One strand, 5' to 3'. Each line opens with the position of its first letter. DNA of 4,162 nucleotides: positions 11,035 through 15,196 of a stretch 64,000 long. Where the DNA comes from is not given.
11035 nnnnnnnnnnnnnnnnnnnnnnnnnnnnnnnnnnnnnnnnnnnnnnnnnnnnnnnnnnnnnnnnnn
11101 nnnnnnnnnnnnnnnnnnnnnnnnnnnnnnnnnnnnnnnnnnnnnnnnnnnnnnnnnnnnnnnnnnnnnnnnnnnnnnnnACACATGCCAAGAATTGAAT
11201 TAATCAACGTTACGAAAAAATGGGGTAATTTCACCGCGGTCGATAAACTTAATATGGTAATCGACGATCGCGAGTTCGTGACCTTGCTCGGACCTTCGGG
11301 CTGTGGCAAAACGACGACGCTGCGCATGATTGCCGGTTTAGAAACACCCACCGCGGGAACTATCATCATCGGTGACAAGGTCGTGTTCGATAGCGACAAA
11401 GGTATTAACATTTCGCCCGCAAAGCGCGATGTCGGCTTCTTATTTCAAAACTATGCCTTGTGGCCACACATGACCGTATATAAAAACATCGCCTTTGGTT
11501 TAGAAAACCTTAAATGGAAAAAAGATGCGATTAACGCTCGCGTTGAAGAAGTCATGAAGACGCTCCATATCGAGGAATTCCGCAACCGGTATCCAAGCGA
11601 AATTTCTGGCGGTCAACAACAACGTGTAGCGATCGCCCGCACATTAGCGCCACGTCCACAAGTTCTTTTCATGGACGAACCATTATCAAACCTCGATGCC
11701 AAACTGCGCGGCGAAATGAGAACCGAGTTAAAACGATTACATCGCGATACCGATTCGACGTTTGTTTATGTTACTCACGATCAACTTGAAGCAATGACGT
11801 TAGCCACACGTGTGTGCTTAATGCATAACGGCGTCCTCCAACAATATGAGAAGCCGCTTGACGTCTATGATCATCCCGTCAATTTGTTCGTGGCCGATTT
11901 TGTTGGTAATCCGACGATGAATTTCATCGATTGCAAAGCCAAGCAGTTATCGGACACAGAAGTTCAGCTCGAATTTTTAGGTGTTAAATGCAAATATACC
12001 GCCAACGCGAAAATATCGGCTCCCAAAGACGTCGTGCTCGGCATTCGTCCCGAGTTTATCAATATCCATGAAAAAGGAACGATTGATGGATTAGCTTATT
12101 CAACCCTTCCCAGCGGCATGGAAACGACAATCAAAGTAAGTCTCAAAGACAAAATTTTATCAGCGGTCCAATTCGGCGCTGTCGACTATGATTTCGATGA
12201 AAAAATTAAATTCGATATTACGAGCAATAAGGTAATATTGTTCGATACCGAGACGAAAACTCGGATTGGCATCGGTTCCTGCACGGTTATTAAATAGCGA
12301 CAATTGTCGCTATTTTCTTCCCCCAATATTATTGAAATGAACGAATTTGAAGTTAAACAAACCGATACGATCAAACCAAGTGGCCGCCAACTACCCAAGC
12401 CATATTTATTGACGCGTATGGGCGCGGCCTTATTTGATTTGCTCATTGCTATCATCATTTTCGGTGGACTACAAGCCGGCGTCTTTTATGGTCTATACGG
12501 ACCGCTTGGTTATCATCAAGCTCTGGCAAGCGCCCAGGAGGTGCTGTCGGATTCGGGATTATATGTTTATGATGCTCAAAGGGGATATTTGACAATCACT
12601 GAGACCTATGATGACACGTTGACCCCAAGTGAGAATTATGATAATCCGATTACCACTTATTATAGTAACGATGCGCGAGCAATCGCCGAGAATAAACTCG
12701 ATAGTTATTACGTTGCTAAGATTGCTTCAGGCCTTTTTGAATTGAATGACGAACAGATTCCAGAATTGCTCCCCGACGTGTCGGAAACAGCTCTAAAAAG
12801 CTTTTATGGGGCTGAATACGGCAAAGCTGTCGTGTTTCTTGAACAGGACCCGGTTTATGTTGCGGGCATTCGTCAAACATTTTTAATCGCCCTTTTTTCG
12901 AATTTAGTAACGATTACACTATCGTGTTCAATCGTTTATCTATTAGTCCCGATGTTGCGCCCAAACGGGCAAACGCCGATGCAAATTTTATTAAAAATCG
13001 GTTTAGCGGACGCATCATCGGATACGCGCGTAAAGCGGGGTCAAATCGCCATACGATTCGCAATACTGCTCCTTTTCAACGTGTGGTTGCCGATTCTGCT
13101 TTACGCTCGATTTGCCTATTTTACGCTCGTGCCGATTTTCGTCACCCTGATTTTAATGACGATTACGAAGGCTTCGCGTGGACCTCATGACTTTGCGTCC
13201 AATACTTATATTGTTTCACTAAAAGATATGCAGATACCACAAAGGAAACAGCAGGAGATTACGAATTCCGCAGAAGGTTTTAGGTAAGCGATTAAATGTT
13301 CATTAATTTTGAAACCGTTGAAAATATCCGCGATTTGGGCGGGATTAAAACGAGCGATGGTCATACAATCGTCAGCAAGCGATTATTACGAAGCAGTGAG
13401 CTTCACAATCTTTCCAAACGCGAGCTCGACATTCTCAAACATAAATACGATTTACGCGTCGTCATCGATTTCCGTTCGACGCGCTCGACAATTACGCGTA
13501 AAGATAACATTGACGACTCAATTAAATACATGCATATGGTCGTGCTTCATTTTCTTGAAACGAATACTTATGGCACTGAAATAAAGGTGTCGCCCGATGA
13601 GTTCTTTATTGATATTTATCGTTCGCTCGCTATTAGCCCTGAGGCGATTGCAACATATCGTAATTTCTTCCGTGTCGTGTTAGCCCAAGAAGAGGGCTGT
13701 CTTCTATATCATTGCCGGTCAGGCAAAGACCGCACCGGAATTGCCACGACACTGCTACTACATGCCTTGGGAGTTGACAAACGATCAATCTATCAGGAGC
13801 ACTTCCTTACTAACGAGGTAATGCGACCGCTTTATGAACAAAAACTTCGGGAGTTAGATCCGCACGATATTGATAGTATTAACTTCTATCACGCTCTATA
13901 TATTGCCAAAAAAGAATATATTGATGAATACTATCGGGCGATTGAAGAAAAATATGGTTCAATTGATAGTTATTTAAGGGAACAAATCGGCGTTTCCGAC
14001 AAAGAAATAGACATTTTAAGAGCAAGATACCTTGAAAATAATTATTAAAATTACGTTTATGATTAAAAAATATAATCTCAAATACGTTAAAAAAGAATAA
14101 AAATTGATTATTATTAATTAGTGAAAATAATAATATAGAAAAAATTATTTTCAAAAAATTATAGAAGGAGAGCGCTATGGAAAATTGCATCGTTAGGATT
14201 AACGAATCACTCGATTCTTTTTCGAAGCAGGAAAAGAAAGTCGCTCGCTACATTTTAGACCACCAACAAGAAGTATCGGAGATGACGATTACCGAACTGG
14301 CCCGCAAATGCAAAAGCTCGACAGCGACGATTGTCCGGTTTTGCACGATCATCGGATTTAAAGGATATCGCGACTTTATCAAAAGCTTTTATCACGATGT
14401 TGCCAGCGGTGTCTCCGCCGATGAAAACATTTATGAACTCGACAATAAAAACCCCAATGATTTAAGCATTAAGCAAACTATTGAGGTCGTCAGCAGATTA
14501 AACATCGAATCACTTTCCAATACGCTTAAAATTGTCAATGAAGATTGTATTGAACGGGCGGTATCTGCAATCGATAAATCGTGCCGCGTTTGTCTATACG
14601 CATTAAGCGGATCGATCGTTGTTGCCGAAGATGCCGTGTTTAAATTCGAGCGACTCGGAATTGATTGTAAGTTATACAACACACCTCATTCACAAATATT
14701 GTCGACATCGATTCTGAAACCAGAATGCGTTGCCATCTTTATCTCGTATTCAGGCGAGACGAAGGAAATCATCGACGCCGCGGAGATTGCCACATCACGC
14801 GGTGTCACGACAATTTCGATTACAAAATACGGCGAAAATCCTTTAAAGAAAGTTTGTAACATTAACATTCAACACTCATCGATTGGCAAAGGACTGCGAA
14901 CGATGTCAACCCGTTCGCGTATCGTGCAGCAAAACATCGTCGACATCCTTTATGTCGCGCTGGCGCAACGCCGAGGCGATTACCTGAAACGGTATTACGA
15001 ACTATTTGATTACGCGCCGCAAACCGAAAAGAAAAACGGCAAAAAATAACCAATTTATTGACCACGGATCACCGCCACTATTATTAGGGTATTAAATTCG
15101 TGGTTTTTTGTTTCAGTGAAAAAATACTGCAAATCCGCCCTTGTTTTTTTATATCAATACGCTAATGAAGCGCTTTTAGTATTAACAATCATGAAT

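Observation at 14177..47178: ~32-kb mannoside/phosphomannan (or N-glycan) utilisation locus, PUL-like, in a Gram-positive/wall-less-type genome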

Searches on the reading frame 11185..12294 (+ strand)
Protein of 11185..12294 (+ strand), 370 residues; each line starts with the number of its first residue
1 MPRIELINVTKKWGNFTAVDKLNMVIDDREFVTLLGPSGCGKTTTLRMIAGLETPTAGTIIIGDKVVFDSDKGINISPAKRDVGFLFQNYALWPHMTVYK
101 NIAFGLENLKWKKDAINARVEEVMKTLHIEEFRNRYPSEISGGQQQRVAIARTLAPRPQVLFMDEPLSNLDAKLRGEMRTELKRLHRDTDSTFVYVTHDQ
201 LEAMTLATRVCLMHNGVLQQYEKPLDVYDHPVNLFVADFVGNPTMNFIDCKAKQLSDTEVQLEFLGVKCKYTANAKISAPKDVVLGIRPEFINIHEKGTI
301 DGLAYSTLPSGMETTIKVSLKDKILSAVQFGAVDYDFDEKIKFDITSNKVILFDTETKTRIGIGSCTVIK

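Call 7: search_protein_families(library=pfam, proteins=[window:11185-12294:+], max_evalue=0.001)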
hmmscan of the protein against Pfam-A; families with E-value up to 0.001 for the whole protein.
window:11185-12294:+ (370 aa): 4 families
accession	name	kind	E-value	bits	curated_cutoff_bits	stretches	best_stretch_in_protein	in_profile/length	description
PF00005.33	ABC_tran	-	7e-34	117.8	25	1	20-167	2-136/137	ABC transporter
PF17912.7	OB_MalK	-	2.5e-08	35.1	27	1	241-292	1-53/53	MalK OB fold domain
PF13304.12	AAA_21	-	3.2e-06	27.9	27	0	118-201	216-301/304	AAA domain, putative AbiEii toxin, Type IV TA system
PF13401.12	AAA_22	-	0.00045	21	27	0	28-51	4-27/130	AAA domain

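Call 82: search_protein_families(library=ncbifam, proteins=[window:11185-12294:+], max_evalue=0.00001)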
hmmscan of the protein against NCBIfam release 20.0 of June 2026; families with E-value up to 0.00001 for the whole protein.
window:11185-12294:+ (370 aa): 179 families (the best 25 are shown)
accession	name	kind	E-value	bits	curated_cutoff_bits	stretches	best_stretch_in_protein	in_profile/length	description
NF008653.0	PRK11650.1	subfamily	8.2e-109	363.9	432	1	1-361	1-355/357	sn-glycerol-3-phosphate ABC transporter ATP-binding protein UgpC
NF040933.2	ABC_arch_GlcV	equivalog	8.8e-95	317.6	450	1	4-309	3-303/357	glucose ABC transporter ATP-binding protein GlcV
NF006987.0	PRK09452.1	equivalog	2.8e-94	315.9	482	1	4-321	18-334/378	spermidine/putrescine ABC transporter ATP-binding protein PotA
TIGR03265.1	PhnT2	equivalog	3.4e-94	316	457.7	1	3-307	4-299/353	putative 2-aminoethylphosphonate ABC transporter ATP-binding protein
NF008233.0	PRK11000.1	equivalog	4e-94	315.5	568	1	1-356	1-356/369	maltose/maltodextrin ABC transporter ATP-binding protein MalK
NF043075.1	MMSYN1_0197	equivalog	7.1e-92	307.9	550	1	4-349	3-335/341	spermidine/putrescine ABC transporter ATP-binding protein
TIGR01187.1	potA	subfamily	4.2e-86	289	355.6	1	34-303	1-269/325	polyamine ABC transporter ATP-binding protein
TIGR00968.1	3a0106s01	subfamily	1.2e-81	273.7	342.75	1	4-242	1-233/237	sulfate ABC transporter ATP-binding protein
NF008513.0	PRK11432.1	equivalog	1.5e-81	274.1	496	1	4-301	7-292/351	ferric ABC transporter ATP-binding protein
NF008621.0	PRK11607.1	equivalog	1.2e-75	254.7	613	1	2-306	18-316/377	putrescine ABC transporter ATP-binding subunit PotG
TIGR03258.1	PhnT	equivalog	1.4e-75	254.6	499.15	1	11-310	16-309/359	2-aminoethylphosphonate ABC transport system ATP-binding subunit PhnT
NF040840.2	tungstate_WtpC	equivalog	4e-75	253.2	440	1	4-297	2-281/347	tungstate ABC transporter ATP-binding protein WtpC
NF008105.0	PRK10851.1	equivalog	1.1e-67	228.2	502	1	4-242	3-239/362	sulfate/thiosulfate ABC transporter ATP-binding protein CysA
TIGR01186.1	proV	subfamily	4.1e-64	217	326.6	1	12-245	2-235/363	betaine/proline/choline family ABC transporter ATP-binding protein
TIGR02142.1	modC_ABC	equivalog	3.7e-56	190.9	285.05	1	7-230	3-222/353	molybdenum ABC transporter ATP-binding protein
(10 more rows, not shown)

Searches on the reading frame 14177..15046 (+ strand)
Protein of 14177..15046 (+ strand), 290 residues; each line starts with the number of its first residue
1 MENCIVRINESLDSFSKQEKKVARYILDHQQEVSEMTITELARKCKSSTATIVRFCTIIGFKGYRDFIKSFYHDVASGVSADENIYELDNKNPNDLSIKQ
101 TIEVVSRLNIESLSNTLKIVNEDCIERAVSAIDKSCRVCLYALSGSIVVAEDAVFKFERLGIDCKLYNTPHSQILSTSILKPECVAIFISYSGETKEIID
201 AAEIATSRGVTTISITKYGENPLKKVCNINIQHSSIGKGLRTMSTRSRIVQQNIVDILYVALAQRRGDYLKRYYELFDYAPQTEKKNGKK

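Call 3: search_protein_families(library=pfam, proteins=[window:14177-15046:+], max_evalue=0.001)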
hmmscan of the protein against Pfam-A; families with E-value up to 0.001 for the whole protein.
window:14177-15046:+ (290 aa): 3 families
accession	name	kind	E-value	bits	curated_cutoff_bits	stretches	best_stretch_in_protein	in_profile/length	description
PF01418.23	HTH_6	-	1.1e-18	67.4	28.3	1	5-67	4-66/77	Helix-turn-helix domain, rpiR family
PF01380.27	SIS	-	2.5e-12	47.2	25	1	134-234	4-107/131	SIS domain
PF13580.11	SIS_2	-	0.00017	22.1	27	1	172-216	93-137/138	SIS domain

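Call 82: search_protein_families(library=ncbifam, proteins=[window:14177-15046:+], max_evalue=0.00001)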
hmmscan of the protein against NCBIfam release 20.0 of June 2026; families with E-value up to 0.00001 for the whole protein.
window:14177-15046:+ (290 aa): 9 families
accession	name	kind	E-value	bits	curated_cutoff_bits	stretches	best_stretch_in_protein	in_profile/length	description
NF008458.0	PRK11337.1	equivalog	3.9e-45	154.1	378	1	11-265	23-271/293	MurR/RpiR family transcriptional regulator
NF040776.2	AlsR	equivalog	4.5e-38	130.8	400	1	8-267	8-261/279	transcriptional repressor AlsR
NF008451.0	PRK11302.1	subfamily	6.7e-36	124.2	296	1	3-271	2-263/286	transcriptional regulator HexR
NF010701.0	PRK14101.1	equivalog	2e-32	112.2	920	1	5-267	344-599/638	bifunctional transcriptional regulator/glucokinase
NF008590.0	PRK11557.1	equivalog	3.8e-30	105.2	355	1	3-266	2-263/282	MurR/RpiR family transcriptional regulator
NF012026.0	PRK15482.1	equivalog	2.4e-26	92.9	408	1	7-266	6-266/285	HTH-type transcriptional regulator MurR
TIGR03127.2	RuMP_HxlB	equivalog_domain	8.1e-07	29.1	160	1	111-233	6-123/178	6-phospho-3-hexuloisomerase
NF006423.0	PRK08674.1-2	equivalog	5e-06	25.6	254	1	179-242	69-131/317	bifunctional phosphoglucose/phosphomannose isomerase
NF001484.0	PRK00331.1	subfamily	7.9e-06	24.5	381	1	129-269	280-419/601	isomerizing glutamine--fructose-6-phosphate transaminase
